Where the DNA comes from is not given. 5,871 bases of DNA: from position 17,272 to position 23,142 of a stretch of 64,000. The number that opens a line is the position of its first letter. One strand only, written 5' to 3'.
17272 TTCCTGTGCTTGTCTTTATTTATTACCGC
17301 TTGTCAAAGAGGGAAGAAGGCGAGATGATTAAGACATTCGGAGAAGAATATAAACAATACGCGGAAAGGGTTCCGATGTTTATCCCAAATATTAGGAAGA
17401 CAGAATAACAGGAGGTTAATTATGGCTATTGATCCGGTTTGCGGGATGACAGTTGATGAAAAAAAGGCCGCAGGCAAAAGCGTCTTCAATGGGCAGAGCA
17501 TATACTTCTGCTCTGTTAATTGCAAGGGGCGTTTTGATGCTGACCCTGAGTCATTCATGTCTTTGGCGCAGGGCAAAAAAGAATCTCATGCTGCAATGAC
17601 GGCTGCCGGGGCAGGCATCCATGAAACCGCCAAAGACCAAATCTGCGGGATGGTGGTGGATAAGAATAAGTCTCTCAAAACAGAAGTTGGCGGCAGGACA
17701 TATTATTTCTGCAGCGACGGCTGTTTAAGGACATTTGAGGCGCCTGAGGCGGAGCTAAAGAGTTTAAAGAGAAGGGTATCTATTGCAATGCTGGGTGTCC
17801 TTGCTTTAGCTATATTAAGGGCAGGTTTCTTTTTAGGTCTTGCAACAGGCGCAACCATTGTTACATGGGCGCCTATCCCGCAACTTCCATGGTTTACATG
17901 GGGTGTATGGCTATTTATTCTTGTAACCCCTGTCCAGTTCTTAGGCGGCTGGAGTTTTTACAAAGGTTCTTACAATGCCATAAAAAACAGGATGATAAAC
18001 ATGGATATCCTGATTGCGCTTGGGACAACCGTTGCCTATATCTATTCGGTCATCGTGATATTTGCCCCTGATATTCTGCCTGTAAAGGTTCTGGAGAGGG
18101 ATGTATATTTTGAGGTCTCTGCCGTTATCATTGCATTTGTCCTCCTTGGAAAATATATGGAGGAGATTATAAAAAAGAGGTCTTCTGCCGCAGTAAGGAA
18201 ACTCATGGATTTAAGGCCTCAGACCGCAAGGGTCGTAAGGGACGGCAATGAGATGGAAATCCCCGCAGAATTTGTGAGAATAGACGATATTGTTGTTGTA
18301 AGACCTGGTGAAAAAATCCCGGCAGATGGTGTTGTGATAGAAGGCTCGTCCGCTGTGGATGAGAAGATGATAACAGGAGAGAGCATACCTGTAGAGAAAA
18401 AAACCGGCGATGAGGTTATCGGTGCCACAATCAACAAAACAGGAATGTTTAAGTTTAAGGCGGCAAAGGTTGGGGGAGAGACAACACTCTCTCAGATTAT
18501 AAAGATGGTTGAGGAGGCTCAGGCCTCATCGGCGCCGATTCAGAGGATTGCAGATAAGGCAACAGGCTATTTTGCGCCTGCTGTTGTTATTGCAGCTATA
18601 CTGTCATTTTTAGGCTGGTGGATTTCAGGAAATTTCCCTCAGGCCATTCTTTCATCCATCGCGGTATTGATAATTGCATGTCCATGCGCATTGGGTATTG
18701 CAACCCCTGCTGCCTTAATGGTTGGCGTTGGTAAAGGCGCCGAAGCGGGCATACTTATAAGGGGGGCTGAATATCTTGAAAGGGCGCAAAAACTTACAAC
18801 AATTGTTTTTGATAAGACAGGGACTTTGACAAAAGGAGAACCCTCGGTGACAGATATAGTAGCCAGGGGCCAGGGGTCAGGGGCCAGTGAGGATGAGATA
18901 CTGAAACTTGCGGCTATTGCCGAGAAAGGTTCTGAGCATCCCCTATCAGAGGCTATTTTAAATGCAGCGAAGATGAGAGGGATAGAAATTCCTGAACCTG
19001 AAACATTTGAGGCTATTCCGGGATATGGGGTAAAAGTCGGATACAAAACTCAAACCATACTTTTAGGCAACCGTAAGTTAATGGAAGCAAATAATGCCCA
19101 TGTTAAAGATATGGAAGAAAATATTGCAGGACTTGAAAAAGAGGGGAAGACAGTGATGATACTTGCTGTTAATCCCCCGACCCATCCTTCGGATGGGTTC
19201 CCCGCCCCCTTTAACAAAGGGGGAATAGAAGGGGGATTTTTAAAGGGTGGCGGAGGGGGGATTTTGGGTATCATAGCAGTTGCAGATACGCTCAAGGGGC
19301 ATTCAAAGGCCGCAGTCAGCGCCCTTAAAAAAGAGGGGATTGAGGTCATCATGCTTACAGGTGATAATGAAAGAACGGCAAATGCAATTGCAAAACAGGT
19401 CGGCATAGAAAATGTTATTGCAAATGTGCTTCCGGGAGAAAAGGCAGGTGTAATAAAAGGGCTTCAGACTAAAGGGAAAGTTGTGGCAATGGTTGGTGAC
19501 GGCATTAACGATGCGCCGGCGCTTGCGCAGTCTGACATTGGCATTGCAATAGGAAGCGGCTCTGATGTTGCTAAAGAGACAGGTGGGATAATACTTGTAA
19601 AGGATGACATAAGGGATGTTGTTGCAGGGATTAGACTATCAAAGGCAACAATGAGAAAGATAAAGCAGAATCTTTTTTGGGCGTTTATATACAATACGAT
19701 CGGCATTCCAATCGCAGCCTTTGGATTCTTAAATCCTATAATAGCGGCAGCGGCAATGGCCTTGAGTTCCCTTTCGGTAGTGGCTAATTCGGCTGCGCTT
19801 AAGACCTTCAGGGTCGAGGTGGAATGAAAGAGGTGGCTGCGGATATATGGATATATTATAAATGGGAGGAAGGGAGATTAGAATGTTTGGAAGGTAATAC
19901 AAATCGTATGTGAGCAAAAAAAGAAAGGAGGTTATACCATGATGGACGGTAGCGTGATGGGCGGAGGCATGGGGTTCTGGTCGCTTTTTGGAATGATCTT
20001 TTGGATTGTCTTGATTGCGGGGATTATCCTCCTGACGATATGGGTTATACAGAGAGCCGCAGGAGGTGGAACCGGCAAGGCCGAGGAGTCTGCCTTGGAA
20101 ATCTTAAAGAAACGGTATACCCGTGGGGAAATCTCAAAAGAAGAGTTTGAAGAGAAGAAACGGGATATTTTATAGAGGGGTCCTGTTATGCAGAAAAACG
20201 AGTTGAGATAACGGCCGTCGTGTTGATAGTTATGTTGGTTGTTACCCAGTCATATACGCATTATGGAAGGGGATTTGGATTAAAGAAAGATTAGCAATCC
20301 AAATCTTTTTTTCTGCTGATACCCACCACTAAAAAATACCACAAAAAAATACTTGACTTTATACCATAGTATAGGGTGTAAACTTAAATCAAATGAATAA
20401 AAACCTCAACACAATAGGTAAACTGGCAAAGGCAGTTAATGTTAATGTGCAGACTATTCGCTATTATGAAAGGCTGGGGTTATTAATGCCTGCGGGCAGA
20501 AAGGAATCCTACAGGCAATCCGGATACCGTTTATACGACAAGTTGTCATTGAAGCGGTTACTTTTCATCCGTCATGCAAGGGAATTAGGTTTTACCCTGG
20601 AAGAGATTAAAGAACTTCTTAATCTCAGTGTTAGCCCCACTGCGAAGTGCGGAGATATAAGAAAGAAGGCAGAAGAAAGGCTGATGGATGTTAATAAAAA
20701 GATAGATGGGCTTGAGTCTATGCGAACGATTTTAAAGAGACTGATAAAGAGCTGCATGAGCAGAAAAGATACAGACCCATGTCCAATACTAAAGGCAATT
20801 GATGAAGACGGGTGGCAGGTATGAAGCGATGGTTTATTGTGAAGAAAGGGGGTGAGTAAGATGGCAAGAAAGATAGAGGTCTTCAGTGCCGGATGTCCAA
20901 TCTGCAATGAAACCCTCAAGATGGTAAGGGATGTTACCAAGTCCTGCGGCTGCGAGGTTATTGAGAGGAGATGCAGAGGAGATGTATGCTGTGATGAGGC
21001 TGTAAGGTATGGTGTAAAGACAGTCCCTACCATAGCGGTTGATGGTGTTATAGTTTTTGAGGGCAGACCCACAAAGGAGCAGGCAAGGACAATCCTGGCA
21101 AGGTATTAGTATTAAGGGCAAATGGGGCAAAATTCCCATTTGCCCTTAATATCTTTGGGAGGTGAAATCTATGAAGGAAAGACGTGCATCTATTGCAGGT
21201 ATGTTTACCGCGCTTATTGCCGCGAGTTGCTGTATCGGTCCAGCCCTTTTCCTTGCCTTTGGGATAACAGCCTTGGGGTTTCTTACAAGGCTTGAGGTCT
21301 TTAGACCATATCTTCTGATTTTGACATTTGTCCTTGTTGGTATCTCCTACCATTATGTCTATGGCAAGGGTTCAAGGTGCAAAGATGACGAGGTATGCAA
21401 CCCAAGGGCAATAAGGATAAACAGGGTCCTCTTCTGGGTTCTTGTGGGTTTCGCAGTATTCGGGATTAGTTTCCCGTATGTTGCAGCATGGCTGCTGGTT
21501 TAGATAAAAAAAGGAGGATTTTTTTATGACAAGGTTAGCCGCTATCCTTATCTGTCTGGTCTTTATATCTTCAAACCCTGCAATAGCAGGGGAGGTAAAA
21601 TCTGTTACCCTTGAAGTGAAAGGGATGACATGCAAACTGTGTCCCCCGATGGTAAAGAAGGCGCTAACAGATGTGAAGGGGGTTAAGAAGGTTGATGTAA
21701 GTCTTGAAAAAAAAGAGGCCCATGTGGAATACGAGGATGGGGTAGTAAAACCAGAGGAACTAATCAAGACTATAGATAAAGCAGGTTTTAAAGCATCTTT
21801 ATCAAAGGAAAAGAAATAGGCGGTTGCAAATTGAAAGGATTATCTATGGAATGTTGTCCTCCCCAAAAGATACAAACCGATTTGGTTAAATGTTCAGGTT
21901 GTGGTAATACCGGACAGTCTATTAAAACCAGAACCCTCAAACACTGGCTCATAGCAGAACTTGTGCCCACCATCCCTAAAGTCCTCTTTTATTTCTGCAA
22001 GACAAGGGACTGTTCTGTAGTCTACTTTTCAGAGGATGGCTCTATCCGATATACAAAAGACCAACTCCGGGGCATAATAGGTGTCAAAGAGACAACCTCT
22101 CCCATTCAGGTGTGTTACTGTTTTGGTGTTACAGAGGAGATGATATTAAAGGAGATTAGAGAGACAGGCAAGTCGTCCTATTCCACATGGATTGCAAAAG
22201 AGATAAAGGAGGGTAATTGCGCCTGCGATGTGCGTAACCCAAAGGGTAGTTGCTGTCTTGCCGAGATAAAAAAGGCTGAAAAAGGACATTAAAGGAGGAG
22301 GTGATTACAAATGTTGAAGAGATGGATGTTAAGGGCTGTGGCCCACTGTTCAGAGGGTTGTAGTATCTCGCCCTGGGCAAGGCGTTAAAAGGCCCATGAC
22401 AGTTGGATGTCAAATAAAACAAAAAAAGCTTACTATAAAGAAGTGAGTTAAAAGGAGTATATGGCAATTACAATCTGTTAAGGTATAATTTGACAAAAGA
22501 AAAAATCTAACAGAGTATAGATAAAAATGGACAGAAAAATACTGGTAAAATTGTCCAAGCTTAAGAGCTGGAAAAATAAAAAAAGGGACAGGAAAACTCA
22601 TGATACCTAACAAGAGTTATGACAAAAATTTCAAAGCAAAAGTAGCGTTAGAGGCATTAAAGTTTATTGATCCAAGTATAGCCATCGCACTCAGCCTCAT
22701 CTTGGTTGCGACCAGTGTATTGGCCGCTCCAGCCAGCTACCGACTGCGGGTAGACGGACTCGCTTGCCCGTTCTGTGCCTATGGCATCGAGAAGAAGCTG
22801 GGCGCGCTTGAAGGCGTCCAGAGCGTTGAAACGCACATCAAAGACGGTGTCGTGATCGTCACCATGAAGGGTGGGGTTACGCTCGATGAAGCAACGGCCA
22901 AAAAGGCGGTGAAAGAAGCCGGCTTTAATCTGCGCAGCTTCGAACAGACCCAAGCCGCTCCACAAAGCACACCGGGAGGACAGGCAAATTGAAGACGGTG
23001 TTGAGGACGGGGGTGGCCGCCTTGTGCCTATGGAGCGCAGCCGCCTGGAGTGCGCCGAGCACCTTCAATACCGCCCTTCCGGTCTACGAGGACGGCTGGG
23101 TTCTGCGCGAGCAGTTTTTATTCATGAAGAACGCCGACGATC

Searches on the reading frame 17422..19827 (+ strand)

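Call 7: search_protein_families(library=pfam, proteins=[window:17422-19827:+], max_evalue=0.001)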
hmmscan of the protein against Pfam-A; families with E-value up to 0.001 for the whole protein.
window:17422-19827:+ (801 aa): 6 families
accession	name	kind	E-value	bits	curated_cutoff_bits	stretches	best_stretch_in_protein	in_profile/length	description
PF00122.25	E1-E2_ATPase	-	6.1e-62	208.8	28.1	1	264-441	2-180/181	E1-E2 ATPase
PF00702.32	Hydrolase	-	9.7e-35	121.1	26.4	1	459-704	2-190/191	haloacid dehalogenase-like hydrolase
PF04945.19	YHS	-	3.4e-23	81.8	30.3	2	3-47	2-45/47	YHS domain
PF12710.13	HAD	-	2.1e-05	25.5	27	1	628-701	90-188/189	haloacid dehalogenase-like hydrolase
PF08282.18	Hydrolase_3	-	2.1e-05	24.8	20.9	0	679-720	197-238/255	haloacid dehalogenase-like hydrolase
PF24273.1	TRASH_HVO_1752_C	-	3.9e-05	24.1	27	0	75-107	7-38/47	HVO_1752, C-terminal TRASH domain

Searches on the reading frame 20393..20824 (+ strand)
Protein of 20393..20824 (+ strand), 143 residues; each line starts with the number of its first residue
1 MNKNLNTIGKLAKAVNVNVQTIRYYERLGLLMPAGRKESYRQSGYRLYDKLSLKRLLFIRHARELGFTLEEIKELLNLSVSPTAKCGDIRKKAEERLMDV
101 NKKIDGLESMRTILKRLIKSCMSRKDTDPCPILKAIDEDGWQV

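Call 7: search_protein_families(library=pfam, proteins=[window:20393-20824:+], max_evalue=0.001)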
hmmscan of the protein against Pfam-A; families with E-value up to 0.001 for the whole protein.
window:20393-20824:+ (143 aa): 3 families
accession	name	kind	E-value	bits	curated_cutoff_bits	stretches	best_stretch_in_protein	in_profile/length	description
PF09278.17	MerR-DNA-bind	-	7.6e-19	68.5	25.4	1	53-116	1-64/65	MerR, DNA binding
PF13411.12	MerR_1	-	6.9e-17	61.8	21.6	1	7-77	2-67/69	MerR HTH family regulatory protein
PF00376.29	MerR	-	3.5e-11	43.2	28.2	1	7-48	1-38/38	MerR family regulatory protein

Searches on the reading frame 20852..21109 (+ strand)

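Call 44: search_protein_families(library=ncbifam, proteins=[window:20852-21109:+], max_evalue=0.001)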
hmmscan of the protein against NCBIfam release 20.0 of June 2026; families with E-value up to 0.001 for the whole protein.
window:20852-21109:+ (85 aa): 2 families
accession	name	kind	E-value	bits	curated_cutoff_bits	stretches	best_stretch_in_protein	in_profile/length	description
TIGR00411.1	redox_disulf_1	equivalog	1.3e-12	47.5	92.75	1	7-80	2-76/82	MJ0307 family thioredoxin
TIGR00412.2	redox_disulf_2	subfamily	3.3e-09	37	62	1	7-82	1-74/75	MTH895/ArsE family thioredoxin-like protein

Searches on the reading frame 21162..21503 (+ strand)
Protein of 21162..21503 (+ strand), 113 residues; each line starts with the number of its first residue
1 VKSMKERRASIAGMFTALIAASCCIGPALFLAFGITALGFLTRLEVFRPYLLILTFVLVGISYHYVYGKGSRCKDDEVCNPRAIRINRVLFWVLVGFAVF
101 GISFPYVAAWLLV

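Call 7: search_protein_families(library=pfam, proteins=[window:21162-21503:+], max_evalue=0.001)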
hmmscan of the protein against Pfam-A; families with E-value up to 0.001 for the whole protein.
window:21162-21503:+ (113 aa): 1 family
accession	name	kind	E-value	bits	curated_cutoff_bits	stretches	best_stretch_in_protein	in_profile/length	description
PF02411.20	MerT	-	8.5e-17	61.7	32.9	1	5-111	6-115/116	MerT mercuric transport protein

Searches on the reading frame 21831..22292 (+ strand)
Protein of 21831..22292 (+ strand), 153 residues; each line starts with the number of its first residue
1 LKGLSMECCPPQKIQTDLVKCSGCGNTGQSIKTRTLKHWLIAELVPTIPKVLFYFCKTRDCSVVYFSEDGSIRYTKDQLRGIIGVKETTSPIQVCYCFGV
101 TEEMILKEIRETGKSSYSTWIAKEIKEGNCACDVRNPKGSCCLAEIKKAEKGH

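Call 7: search_protein_families(library=pfam, proteins=[window:21831-22292:+], max_evalue=0.001)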
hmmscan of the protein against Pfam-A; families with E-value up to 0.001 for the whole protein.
window:21831-22292:+ (153 aa): 1 family
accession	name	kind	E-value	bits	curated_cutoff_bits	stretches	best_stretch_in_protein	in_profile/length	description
PF18423.6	zf_CopZ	-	4.4e-18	65.4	28.4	1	20-80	3-62/62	Zinc binding domain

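Call 44: search_protein_families(library=ncbifam, proteins=[window:21831-22292:+], max_evalue=0.001)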
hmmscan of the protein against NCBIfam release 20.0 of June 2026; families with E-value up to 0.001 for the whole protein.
window:21831-22292:+ (153 aa): 2 families
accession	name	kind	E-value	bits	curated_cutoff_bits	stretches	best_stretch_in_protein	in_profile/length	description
NF047645.1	CopZ_Nterm_CC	equivalog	2.2e-39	134.9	100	1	7-147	3-138/138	putative iron-sulfur cluster-binding metallochaperone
NF045877.1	CopZ_Nterm_CU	equivalog_domain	2.3e-23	82.9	190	1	8-149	10-155/161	Csac_0668 family 2Fe-2S cluster-binding (seleno)protein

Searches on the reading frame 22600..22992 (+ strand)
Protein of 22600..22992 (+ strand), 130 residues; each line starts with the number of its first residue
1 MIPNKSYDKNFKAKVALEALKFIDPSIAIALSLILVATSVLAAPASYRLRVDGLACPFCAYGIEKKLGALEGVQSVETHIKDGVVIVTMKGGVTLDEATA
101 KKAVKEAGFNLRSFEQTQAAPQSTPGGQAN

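Call 7: search_protein_families(library=pfam, proteins=[window:22600-22992:+], max_evalue=0.001)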
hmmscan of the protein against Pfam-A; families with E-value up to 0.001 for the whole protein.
window:22600-22992:+ (130 aa): 1 family
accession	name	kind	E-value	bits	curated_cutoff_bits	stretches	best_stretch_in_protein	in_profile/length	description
PF00403.32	HMA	-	9.8e-08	32.7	24.8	1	49-109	2-61/62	Heavy-metal-associated domain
